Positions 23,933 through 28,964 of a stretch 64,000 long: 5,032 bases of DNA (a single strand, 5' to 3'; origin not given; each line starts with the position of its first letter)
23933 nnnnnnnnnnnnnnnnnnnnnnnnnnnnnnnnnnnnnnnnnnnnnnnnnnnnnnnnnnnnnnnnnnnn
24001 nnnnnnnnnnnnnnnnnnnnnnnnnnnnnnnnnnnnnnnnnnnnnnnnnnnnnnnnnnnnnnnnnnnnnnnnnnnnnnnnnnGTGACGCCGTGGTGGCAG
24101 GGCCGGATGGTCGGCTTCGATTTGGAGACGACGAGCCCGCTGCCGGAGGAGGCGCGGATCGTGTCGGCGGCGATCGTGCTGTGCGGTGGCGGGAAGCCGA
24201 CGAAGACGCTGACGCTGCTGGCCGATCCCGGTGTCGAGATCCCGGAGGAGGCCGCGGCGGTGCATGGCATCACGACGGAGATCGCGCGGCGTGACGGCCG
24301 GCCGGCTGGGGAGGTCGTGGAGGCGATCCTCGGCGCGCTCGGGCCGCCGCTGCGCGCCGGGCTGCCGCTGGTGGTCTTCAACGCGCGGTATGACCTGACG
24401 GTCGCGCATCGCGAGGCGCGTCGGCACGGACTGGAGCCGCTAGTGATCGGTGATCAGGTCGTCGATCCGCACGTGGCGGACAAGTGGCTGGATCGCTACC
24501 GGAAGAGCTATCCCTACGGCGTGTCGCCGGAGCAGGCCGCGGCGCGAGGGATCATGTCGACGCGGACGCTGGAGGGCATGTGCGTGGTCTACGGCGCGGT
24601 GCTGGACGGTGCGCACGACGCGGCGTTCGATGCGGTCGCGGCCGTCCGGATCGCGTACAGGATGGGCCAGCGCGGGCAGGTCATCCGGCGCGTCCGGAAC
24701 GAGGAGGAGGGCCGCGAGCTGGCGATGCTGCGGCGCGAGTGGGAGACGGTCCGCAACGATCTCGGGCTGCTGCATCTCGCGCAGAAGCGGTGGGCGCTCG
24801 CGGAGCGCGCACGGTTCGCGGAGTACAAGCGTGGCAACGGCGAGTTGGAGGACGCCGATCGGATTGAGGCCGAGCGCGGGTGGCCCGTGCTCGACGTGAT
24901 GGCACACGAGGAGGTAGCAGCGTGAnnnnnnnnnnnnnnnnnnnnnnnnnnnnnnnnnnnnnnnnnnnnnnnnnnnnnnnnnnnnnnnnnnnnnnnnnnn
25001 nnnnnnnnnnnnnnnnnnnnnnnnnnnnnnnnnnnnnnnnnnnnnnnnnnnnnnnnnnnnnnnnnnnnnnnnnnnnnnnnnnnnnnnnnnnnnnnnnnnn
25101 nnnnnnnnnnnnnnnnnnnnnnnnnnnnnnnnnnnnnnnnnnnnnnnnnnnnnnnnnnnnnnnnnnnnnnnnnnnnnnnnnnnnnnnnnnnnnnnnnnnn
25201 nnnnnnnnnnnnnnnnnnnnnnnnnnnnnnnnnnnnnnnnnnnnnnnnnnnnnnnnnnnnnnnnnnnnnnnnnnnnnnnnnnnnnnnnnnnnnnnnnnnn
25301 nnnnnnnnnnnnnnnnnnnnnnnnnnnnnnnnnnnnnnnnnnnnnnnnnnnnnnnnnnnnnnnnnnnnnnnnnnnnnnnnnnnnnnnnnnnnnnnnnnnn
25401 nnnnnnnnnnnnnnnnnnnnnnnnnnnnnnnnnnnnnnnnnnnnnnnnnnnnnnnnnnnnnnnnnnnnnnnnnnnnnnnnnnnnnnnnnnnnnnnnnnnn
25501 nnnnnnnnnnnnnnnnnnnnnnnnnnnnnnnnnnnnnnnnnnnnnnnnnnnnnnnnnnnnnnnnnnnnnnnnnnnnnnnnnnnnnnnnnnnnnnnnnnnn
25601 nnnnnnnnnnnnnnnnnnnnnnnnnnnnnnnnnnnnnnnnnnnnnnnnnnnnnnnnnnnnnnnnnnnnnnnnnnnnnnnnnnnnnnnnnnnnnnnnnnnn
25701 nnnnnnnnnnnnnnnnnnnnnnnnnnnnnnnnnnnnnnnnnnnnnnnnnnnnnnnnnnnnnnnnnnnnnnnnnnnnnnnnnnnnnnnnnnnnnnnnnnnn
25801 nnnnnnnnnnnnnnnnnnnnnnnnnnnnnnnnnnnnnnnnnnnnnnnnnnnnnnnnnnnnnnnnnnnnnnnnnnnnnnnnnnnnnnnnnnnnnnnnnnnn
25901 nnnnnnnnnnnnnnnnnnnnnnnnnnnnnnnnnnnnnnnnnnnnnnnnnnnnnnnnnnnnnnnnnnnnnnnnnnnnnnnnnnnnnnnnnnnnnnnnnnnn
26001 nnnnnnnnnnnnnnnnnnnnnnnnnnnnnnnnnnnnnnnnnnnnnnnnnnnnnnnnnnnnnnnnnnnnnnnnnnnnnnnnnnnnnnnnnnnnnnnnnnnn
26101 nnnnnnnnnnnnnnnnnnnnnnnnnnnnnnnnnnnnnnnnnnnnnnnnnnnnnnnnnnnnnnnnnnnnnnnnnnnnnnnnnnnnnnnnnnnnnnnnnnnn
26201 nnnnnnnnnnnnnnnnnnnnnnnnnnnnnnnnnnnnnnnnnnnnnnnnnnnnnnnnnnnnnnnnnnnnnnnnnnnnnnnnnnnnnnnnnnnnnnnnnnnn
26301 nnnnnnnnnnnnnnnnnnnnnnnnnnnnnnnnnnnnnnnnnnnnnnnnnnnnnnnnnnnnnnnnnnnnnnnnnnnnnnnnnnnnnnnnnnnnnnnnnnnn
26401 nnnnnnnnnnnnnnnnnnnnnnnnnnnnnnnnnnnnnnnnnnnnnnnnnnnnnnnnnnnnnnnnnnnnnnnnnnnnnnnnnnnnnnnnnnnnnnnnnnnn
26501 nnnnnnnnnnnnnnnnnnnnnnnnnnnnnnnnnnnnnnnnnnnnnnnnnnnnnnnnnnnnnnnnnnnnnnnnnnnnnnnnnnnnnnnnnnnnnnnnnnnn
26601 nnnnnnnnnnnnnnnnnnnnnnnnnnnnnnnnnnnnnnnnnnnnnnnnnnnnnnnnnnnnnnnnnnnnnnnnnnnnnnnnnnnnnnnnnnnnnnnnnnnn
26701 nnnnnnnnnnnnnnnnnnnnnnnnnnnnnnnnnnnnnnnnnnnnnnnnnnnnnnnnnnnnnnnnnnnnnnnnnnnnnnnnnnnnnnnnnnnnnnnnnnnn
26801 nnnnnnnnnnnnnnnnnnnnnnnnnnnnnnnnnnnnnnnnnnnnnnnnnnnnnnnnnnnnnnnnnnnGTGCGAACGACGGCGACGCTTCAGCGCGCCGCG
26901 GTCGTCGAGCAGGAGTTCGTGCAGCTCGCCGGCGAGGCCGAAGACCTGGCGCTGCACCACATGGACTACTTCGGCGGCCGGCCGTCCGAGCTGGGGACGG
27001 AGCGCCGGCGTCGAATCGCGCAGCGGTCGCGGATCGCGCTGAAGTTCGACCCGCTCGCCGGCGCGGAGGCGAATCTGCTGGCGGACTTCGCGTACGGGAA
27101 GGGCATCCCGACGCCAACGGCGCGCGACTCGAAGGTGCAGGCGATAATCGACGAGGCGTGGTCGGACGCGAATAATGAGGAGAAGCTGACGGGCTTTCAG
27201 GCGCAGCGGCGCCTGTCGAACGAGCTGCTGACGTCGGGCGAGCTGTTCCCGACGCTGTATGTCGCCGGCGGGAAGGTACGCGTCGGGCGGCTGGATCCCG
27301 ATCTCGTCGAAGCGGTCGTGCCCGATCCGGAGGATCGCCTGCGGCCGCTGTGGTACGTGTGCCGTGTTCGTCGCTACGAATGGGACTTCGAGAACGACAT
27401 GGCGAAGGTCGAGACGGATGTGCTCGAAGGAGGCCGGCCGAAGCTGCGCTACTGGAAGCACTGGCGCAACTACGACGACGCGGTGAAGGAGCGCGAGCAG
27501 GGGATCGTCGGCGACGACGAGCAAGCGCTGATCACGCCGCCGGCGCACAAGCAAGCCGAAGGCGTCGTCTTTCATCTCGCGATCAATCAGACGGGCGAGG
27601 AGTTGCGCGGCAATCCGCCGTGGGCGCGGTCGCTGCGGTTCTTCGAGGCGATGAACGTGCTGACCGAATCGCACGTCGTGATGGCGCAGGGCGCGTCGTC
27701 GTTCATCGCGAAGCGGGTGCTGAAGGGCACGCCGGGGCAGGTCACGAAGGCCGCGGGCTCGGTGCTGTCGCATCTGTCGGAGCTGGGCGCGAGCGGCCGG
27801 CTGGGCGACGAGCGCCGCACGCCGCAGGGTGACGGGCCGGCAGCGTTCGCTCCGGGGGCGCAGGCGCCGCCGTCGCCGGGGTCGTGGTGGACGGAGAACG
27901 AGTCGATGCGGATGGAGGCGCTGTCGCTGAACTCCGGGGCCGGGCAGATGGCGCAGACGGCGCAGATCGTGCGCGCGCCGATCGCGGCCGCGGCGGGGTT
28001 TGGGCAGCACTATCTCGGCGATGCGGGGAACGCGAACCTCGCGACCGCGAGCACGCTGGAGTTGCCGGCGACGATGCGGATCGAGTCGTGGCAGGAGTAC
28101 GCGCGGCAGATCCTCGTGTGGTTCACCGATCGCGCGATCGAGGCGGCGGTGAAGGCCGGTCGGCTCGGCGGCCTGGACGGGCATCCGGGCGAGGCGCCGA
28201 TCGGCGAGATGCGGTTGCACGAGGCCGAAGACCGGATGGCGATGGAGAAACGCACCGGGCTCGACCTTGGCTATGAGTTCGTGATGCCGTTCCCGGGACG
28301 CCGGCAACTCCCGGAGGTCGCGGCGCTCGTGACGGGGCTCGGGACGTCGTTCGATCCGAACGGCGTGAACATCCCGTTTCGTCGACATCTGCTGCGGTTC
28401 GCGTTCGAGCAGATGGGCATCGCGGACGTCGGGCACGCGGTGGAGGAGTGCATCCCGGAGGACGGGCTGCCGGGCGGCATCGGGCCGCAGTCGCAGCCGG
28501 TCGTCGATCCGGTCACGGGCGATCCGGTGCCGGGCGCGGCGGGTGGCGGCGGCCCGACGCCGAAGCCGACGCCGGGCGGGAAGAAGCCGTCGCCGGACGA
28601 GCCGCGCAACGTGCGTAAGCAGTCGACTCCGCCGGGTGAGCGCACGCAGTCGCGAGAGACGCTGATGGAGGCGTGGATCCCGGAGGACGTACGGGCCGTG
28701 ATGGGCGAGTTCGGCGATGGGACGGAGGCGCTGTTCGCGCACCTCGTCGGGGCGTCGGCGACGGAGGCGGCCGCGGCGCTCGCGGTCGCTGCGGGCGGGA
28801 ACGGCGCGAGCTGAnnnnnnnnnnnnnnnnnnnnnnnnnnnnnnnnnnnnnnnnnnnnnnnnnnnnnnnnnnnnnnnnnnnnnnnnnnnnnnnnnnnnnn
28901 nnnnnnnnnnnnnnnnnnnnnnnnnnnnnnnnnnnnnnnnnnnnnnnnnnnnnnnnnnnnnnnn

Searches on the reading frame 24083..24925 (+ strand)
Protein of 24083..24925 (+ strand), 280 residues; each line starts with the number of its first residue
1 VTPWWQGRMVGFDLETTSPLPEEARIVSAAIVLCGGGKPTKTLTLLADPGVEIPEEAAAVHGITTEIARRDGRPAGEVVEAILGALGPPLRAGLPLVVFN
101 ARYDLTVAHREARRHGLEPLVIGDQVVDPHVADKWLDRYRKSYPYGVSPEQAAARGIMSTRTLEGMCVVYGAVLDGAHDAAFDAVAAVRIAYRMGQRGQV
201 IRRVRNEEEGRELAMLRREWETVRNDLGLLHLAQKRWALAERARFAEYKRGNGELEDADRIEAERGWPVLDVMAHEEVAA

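Call 75: search_protein_families(library=phrogs, proteins=[window:24083-24925:+], max_evalue=0.001)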
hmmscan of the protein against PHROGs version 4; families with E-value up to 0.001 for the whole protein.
window:24083-24925:+ (280 aa): 2 families
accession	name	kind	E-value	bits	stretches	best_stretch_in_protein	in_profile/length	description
phrog_192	-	DNA, RNA and nucleotide metabolism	4.4e-29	103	1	1-202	100-278/397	DNA polymerase exonuclease subunit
phrog_17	-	DNA, RNA and nucleotide metabolism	0.00011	21.3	1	6-170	669-785/1445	DNA polymerase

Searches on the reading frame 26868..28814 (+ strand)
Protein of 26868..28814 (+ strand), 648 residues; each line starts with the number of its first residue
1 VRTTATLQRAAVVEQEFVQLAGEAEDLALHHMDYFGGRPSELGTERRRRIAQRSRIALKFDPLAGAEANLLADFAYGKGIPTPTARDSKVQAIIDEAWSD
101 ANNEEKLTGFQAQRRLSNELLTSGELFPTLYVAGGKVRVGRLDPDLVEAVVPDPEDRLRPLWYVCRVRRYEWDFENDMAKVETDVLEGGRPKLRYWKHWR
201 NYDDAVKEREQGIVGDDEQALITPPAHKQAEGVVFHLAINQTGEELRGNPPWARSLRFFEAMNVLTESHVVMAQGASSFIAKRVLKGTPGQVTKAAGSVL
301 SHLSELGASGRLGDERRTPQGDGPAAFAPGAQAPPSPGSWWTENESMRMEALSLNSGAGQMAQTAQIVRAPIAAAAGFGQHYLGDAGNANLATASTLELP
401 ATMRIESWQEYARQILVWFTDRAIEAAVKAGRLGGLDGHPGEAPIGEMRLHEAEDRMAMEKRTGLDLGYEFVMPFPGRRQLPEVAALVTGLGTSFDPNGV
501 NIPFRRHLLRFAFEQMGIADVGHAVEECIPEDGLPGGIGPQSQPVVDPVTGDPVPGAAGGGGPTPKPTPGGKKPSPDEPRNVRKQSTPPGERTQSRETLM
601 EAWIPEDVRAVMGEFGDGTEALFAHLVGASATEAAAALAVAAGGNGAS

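Call 75: search_protein_families(library=phrogs, proteins=[window:26868-28814:+], max_evalue=0.001)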
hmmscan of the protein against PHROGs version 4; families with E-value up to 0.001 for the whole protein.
window:26868-28814:+ (648 aa): 1 family
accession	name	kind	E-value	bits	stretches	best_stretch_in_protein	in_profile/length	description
phrog_10963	-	head and packaging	5.3e-20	72.5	1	44-415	65-392/503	portal protein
